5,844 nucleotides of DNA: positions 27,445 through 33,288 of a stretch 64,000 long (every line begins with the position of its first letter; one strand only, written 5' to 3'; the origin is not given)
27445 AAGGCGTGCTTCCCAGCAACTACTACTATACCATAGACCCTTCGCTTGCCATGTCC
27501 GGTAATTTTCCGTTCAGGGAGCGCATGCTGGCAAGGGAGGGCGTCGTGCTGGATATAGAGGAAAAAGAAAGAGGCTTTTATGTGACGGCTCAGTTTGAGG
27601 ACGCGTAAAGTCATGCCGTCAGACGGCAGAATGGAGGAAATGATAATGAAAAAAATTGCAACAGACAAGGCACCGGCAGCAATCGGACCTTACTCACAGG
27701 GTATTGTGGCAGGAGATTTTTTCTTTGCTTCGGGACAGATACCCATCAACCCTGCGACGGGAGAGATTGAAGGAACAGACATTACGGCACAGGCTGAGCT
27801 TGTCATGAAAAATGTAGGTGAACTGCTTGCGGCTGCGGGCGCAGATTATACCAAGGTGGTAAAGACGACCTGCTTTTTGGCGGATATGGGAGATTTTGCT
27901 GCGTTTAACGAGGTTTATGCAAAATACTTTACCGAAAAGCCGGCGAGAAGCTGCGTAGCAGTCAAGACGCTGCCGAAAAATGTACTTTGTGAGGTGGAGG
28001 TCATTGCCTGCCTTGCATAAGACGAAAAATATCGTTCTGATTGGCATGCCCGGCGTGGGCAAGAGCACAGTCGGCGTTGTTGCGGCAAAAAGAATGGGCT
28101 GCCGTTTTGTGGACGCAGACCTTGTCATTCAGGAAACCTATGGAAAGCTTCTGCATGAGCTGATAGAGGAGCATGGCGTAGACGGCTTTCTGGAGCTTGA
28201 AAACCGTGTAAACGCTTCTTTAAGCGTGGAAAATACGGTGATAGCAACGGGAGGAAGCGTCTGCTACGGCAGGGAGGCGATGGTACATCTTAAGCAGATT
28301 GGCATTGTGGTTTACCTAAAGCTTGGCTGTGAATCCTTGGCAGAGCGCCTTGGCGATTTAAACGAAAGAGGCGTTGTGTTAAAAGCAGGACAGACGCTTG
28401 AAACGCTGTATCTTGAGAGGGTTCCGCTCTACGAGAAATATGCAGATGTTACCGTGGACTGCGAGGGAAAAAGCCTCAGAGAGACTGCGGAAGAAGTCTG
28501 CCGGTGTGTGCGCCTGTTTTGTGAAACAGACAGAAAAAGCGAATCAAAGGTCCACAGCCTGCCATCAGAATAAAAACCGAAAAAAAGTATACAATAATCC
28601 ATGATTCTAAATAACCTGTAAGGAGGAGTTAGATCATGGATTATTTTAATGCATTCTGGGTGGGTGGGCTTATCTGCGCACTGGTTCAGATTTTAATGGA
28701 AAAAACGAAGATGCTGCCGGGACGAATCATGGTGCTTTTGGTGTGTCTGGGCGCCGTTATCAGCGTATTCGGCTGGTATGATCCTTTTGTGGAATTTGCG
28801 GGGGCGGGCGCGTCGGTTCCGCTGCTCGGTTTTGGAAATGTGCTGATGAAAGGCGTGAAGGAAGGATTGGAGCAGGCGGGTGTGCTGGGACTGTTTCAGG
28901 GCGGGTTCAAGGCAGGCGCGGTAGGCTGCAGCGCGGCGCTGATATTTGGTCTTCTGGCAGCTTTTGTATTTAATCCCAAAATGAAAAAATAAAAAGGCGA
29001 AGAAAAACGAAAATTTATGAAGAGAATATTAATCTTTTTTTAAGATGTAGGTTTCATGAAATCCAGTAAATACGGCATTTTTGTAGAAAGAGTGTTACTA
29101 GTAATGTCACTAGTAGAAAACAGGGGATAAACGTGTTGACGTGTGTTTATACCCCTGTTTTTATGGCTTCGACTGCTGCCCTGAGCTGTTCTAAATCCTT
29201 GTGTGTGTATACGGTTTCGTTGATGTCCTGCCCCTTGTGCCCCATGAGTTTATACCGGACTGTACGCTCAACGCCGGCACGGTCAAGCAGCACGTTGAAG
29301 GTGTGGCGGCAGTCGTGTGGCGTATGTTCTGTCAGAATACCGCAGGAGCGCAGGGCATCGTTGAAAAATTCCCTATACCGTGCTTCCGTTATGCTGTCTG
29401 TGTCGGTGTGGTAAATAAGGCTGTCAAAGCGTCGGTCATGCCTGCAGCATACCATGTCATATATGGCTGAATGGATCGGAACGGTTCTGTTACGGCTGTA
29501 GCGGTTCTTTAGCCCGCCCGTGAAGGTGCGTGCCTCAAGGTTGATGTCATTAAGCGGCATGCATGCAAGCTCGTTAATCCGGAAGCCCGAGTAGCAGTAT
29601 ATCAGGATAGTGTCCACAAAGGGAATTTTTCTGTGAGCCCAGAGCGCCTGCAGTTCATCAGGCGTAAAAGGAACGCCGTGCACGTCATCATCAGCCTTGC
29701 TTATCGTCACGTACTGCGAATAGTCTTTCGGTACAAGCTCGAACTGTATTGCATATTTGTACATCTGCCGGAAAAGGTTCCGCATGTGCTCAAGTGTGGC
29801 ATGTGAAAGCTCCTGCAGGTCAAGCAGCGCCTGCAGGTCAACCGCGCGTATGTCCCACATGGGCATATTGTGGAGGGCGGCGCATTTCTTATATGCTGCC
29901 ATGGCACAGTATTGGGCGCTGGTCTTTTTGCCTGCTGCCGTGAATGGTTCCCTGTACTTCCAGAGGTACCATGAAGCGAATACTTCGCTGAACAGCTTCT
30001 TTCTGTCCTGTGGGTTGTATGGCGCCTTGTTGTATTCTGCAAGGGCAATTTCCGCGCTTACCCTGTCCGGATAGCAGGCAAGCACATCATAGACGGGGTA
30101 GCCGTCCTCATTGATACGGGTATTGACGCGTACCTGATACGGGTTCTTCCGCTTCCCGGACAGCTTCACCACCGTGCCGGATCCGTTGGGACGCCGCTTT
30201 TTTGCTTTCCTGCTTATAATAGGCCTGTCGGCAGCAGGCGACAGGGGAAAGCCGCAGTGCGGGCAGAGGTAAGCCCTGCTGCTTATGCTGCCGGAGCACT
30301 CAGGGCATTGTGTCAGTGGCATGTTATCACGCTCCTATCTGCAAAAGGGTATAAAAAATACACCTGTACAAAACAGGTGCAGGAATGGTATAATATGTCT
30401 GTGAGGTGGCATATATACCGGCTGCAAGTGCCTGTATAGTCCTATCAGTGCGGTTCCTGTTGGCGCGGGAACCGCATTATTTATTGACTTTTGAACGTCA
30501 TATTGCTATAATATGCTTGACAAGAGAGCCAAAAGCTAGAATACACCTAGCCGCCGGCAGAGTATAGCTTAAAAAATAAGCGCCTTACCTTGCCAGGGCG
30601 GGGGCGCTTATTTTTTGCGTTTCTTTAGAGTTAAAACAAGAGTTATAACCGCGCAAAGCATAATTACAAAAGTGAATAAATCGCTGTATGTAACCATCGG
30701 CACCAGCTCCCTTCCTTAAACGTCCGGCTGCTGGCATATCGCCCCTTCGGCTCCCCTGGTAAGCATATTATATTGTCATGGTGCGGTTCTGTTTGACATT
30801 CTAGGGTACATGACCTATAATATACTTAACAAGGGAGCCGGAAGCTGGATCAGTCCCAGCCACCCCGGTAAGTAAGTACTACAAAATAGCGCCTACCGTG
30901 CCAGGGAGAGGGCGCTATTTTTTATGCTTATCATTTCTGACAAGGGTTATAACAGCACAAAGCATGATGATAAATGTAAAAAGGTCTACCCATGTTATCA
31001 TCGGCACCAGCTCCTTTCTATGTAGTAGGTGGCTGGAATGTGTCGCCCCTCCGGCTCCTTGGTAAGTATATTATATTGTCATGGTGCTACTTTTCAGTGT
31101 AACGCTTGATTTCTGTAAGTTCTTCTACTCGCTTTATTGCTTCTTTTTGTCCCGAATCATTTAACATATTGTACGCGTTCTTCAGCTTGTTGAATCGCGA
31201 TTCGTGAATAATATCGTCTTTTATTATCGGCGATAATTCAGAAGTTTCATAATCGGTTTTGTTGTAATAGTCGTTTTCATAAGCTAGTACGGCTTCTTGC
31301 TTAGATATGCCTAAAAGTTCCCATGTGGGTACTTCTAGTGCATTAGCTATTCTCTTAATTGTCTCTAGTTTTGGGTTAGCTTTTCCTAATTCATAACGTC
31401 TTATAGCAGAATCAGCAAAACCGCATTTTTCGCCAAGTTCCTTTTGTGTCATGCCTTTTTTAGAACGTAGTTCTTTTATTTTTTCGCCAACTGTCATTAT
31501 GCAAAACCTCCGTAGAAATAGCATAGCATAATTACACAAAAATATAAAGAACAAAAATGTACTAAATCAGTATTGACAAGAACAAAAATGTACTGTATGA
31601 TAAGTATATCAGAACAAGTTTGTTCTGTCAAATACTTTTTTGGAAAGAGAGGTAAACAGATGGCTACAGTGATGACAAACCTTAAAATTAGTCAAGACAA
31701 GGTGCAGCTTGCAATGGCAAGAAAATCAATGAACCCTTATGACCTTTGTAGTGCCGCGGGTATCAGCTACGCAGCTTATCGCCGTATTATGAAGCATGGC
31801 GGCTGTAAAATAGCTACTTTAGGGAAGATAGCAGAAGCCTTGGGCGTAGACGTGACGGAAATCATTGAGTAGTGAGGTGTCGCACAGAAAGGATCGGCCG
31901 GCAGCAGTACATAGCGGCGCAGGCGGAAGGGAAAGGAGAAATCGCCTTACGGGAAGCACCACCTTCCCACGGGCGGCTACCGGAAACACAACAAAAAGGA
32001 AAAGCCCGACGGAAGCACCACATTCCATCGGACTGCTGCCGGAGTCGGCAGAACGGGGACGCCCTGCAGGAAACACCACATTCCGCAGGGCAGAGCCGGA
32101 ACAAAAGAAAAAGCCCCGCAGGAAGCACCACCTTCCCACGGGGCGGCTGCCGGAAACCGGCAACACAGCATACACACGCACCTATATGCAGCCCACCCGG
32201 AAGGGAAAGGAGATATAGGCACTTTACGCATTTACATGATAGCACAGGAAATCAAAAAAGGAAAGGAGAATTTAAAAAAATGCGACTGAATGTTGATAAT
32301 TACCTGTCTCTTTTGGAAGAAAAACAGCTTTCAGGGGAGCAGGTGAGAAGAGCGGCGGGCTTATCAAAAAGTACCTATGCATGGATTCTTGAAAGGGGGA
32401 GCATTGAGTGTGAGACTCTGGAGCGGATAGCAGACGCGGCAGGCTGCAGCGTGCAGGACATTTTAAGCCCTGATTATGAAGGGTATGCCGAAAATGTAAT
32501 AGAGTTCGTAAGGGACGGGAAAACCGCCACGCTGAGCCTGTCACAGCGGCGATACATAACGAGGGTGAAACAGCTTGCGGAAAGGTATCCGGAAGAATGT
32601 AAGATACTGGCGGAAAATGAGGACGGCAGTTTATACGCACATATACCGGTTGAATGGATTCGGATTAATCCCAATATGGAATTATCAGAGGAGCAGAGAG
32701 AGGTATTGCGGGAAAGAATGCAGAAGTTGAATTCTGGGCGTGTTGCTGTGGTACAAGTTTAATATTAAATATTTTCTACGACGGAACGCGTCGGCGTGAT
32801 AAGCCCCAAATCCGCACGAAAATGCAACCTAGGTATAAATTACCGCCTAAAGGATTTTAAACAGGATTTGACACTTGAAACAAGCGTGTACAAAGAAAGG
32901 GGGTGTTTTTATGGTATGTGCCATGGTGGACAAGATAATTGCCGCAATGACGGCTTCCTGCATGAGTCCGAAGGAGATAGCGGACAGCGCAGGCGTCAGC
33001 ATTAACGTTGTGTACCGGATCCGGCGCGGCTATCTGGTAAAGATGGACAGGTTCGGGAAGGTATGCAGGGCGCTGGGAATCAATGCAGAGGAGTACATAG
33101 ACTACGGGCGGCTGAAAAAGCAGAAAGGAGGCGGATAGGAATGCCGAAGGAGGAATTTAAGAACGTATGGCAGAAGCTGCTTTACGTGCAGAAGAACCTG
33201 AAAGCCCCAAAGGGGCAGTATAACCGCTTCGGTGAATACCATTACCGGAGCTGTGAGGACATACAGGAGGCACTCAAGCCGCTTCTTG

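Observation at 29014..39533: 10.5 kb integrated element with the gene content of a phage satellite (PICI-like) rather than a prophage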

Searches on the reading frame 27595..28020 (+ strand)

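Call 26: search_protein_families(library=pfam, max_evalue=0.001, proteins=[window:27595-28020:+])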
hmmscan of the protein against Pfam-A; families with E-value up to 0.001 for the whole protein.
window:27595-28020:+ (141 aa): 1 family
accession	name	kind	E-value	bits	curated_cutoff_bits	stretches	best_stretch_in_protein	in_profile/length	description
PF01042.26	Ribonuc_L-PSP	-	6.6e-41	139.5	27.3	1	24-139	2-120/121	Endoribonuclease L-PSP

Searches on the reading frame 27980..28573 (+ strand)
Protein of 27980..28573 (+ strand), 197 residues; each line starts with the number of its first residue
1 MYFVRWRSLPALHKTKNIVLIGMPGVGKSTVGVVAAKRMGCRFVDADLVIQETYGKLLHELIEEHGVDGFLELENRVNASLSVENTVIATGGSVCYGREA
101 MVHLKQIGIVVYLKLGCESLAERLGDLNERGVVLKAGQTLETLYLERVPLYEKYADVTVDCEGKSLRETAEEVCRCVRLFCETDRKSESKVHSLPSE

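Call 26: search_protein_families(library=pfam, max_evalue=0.001, proteins=[window:27980-28573:+])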
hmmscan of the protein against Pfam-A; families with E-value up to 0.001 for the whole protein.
window:27980-28573:+ (197 aa): 2 families
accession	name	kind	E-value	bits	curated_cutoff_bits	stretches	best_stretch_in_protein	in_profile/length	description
PF01202.28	SKI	-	1.1e-32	113.8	22.1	1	24-176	1-157/159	Shikimate kinase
PF13238.12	AAA_18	-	8.1e-06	26.8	29.4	1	18-124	1-108/128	AAA domain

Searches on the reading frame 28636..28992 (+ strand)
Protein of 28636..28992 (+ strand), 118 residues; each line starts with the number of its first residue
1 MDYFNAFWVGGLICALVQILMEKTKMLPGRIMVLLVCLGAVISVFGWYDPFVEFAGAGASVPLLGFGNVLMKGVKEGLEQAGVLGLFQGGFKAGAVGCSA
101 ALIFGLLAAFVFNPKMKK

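Call 8: search_protein_families(library=pfam, max_evalue=0.01, proteins=[window:28636-28992:+])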
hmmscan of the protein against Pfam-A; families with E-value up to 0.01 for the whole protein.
window:28636-28992:+ (118 aa): 1 family
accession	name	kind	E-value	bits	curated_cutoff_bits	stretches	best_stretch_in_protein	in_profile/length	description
PF03862.18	SpoVAC_SpoVAEB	-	1.7e-35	122.2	25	1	2-111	1-117/117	SpoVAC/SpoVAEB sporulation membrane protein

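Call 27: find_encoding_contigs(protein=window:28636-28992:+, flank=6000, max_places=8)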
Protein window:28636-28992:+ (118 aa): 10 contigs read that carry it; 6 places shown.
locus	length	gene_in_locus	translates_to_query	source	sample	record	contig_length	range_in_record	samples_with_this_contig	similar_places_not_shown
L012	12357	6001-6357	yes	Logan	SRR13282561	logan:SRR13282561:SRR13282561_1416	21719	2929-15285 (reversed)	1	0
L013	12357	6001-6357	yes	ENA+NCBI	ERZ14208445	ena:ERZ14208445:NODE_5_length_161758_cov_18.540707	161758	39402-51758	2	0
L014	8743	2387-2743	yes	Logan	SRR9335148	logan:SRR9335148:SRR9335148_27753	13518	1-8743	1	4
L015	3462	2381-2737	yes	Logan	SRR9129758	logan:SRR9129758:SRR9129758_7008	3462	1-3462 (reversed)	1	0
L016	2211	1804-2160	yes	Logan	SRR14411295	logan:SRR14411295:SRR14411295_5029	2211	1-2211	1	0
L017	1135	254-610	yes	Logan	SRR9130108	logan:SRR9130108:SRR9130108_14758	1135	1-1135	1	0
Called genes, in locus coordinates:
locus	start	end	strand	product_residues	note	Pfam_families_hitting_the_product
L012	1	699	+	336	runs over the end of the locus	PF00145:DNA_methylase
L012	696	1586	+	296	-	PF09553:RE_Eco47II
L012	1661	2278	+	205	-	PF28043:KwaA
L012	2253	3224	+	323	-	PF16162:KwaB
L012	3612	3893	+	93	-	PF08765:Mor (weak)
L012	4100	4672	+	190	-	PF06353:DUF1062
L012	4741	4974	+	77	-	-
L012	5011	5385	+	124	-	PF01042:Ribonuc_L-PSP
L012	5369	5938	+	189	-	PF13238:AAA_18 (weak), PF01202:SKI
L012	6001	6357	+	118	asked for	PF03862:SpoVAC_SpoVAEB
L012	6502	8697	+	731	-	PF00884:Sulfatase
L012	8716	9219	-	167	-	PF18988:DUF5721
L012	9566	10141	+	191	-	PF04545:Sigma70_r4 (weak)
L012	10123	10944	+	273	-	-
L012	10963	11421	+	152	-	-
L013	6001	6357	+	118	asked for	PF03862:SpoVAC_SpoVAEB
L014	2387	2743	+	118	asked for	PF03862:SpoVAC_SpoVAEB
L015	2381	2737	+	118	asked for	PF03862:SpoVAC_SpoVAEB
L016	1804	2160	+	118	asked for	PF03862:SpoVAC_SpoVAEB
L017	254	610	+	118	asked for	PF03862:SpoVAC_SpoVAEB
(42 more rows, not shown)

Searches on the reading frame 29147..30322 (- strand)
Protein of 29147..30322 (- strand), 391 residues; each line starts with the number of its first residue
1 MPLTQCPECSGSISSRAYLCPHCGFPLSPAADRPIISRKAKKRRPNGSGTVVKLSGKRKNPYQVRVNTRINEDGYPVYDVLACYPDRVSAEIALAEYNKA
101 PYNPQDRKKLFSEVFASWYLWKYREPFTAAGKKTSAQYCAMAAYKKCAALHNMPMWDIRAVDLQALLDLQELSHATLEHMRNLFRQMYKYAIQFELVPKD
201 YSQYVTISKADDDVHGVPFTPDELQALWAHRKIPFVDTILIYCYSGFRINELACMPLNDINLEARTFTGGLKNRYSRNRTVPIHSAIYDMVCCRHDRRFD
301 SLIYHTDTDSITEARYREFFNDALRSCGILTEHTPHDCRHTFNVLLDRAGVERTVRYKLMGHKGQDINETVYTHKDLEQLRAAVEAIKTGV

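Call 7: search_protein_families(library=pfam, max_evalue=0.01, proteins=[window:29147-30322:-])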
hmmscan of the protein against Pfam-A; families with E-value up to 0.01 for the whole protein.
window:29147-30322:- (391 aa): 3 families
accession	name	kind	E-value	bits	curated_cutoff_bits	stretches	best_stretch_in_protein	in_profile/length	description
PF00589.27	Phage_integrase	-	4.5e-14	53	27.1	1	239-376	28-169/172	Phage integrase family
PF13248.11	Zn_ribbon_3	-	0.00043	20.1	27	1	4-24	3-23/26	zinc-ribbon domain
PF12773.13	DZR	-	0.0059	17.2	27.3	0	6-24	27-45/45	Double zinc ribbon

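Call 9: search_protein_families(library=phrogs, max_evalue=0.001, proteins=[window:29147-30322:-])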
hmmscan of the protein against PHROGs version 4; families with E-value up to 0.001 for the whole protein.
window:29147-30322:- (391 aa): 4 families
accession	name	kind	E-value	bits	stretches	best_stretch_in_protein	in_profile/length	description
phrog_1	-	integration and excision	2.3e-38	133.8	1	38-388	99-448/611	integrase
phrog_216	-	integration and excision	3.3e-13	50.4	1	239-388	80-237/301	integrase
phrog_7685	-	integration and excision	0.00011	22.8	1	269-388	120-236/240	integrase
phrog_6586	-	unknown function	0.00074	20.4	0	2-30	2-30/129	-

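Call 11: find_encoding_contigs(protein=window:29147-30322:-, flank=10000, max_places=10)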
Protein window:29147-30322:- (391 aa): 2 contigs read that carry it; 1 place shown.
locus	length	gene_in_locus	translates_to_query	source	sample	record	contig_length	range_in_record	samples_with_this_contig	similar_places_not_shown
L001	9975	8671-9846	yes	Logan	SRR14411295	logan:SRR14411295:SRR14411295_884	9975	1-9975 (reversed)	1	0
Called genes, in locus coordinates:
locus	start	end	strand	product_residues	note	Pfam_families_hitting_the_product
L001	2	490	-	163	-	?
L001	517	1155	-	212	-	-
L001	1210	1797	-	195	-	PF03592:Terminase_2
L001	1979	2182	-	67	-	-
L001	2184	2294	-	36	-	-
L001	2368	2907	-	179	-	-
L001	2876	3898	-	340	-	PF01695:IstB_IS21, PF00308:Bac_DnaA (weak)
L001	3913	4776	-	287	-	PF13730:HTH_36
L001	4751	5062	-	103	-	-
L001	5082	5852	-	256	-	PF04404:ERF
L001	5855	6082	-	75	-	-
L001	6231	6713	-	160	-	PF13443:HTH_26 (weak)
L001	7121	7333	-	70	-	PF13443:HTH_26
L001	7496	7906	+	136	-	PF12844:HTH_19, PF13560:HTH_31, PF01381:HTH_3, PF13443:HTH_26 (weak)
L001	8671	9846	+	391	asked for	PF00589:Phage_integrase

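Call 52: search_protein_families(library=ncbifam, max_evalue=0.001, proteins=[window:29147-30322:-])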
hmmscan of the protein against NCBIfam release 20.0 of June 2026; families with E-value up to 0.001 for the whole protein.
window:29147-30322:- (391 aa): 7 families
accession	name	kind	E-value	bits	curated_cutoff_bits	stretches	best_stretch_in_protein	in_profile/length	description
NF040815.2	recomb_XerA_Arch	equivalog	6.2e-13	48.9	220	1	239-382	118-261/263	site-specific tyrosine recombinase/integron integrase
TIGR02224.1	recomb_XerC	equivalog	9.5e-12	44.9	335.15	1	147-383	38-285/295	tyrosine recombinase XerC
TIGR02225.1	recomb_XerD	equivalog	1.1e-09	38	329.6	1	154-385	37-284/290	site-specific tyrosine recombinase XerD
NF001399.0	PRK00283.1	subfamily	3.5e-07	29.8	279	1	142-385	35-293/300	tyrosine recombinase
TIGR02249.1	integrase_gron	subfamily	1.9e-05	24.2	265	0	310-374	236-299/315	integron integrase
NF003462.0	PRK05084.1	equivalog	3.5e-05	22.7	267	0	332-388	302-357/360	tyrosine recombinase XerS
NF040693.1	recomb_GmtY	equivalog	0.00098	18.5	340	0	312-383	366-440/441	gamma-mobile-trio recombinase GmtY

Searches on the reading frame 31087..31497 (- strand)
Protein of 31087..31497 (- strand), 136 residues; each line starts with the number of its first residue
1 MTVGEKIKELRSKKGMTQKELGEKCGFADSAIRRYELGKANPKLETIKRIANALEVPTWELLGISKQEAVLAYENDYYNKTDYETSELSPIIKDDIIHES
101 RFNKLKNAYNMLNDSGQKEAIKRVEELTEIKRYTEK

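Call 7: search_protein_families(library=pfam, max_evalue=0.01, proteins=[window:31087-31497:-])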
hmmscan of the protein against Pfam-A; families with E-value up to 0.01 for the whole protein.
window:31087-31497:- (136 aa): 5 families
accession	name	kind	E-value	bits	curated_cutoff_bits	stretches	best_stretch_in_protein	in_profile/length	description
PF01381.28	HTH_3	-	3.1e-16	59.6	23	1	7-57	1-51/55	Helix-turn-helix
PF12844.13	HTH_19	-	7.6e-12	45.4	30.2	1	4-62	1-59/64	Helix-turn-helix domain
PF13560.12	HTH_31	-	2.7e-11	44.1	27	1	4-57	3-57/64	Helix-turn-helix domain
PF13443.12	HTH_26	-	5.2e-07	30.3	22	1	6-64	1-60/63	Cro/C1-type HTH DNA-binding domain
PF15731.11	MqsA_antitoxin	-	0.0004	20.9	30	1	4-49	71-116/131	Antitoxin component of bacterial toxin-antitoxin system, MqsA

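Call 80: search_protein_families(library=padloc, max_evalue=0.001, proteins=[window:31087-31497:-])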
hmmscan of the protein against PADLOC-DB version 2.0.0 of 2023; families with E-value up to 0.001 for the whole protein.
window:31087-31497:- (136 aa): 22 families
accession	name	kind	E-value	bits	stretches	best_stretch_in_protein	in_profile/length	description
PDLC04142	capH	-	1.8e-14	52.7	1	2-90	6-85/103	capH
PDLC02926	HTH_VI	-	2.5e-13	48.1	1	3-68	2-67/92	-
PDLC03954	RmrA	-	2.6e-11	41.1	1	4-64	12-72/380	-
PDLC03947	RmrA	-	9.5e-11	39.1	1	3-58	12-67/383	-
PDLC03952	RmrA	-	2.3e-09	34.6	1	3-81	23-100/395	-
PDLC03951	RmrA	-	3.9e-09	34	1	4-63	10-69/400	-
PDLC03945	RmrA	-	6.6e-09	33.4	1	1-58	1-58/394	-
PDLC03944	RmrA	-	8.4e-09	32.9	1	4-113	8-109/384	-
PDLC03949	RmrA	-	1.9e-08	31.6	1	5-58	5-58/363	-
PDLC04760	PDC-M64C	-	4e-08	31.5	1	2-57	26-81/93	-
PDLC03665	Control_protein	-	6.2e-08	30.8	1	3-65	9-72/77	control protein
PDLC03946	RmrA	-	7.1e-08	29.6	1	5-58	5-58/357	-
PDLC03948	RmrA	-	8.4e-08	29.5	1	4-58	10-64/397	-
PDLC04775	PDC-M69A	-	1.4e-07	30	1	2-88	7-96/113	-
PDLC03955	RmrA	-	3.7e-07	27.7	1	11-58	29-76/371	-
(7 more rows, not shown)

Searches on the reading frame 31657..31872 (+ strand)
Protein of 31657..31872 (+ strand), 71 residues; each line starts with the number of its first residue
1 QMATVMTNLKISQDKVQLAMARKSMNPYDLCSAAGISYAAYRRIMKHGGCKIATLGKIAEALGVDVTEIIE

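Call 7: search_protein_families(library=pfam, max_evalue=0.01, proteins=[window:31657-31872:+])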
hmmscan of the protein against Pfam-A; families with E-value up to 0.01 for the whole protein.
window:31657-31872:+ (71 aa): 2 families
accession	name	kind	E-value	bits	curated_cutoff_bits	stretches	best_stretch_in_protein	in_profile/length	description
PF13443.12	HTH_26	-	2.4e-08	34.5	22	1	19-71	5-59/63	Cro/C1-type HTH DNA-binding domain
PF01381.28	HTH_3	-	0.0014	19.1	23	1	24-69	9-55/55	Helix-turn-helix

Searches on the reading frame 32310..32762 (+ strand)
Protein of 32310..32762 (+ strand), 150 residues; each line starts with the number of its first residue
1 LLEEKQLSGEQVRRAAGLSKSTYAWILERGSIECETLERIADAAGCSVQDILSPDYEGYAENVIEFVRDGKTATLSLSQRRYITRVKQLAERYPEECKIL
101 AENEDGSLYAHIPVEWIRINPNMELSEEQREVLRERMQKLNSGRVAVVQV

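Call 7: search_protein_families(library=pfam, max_evalue=0.01, proteins=[window:32310-32762:+])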
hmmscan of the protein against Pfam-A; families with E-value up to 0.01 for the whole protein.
window:32310-32762:+ (150 aa): 2 families
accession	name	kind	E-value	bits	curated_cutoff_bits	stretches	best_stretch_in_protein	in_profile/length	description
PF13443.12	HTH_26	-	5.7e-07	30.1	22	1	1-53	5-59/63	Cro/C1-type HTH DNA-binding domain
PF13560.12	HTH_31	-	0.00024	21.8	27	1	3-48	11-58/64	Helix-turn-helix domain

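Call 9: search_protein_families(library=phrogs, max_evalue=0.001, proteins=[window:32310-32762:+])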
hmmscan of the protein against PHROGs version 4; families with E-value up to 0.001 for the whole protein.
window:32310-32762:+ (150 aa): 1 family
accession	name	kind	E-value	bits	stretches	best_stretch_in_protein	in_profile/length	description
phrog_8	-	transcription regulation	0.00034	21.2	1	3-80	167-241/346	transcriptional regulator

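Call 52: search_protein_families(library=ncbifam, max_evalue=0.001, proteins=[window:32310-32762:+])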
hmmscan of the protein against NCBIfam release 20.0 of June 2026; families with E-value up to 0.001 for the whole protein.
window:32310-32762:+ (150 aa): 0 families

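Call 80: search_protein_families(library=padloc, max_evalue=0.001, proteins=[window:32310-32762:+])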
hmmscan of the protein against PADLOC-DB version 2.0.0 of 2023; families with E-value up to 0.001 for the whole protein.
window:32310-32762:+ (150 aa): 0 families

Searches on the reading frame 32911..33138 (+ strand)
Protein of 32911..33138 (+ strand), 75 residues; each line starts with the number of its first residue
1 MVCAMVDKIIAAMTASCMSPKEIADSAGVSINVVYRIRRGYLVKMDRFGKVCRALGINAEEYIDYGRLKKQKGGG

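Call 7: search_protein_families(library=pfam, max_evalue=0.01, proteins=[window:32911-33138:+])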
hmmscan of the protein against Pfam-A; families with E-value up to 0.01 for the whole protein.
window:32911-33138:+ (75 aa): 4 families
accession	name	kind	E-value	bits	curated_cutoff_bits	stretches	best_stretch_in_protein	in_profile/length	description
PF01381.28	HTH_3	-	0.00038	20.9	23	1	18-61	10-54/55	Helix-turn-helix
PF13443.12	HTH_26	-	0.001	19.7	22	1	13-65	6-60/63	Cro/C1-type HTH DNA-binding domain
PF04703.18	FaeA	-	0.0042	17.8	20.7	1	13-53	12-47/62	FaeA-like protein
PF13384.12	HTH_23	-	0.0084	16.3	24.6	0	18-41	18-41/50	Homeodomain-like domain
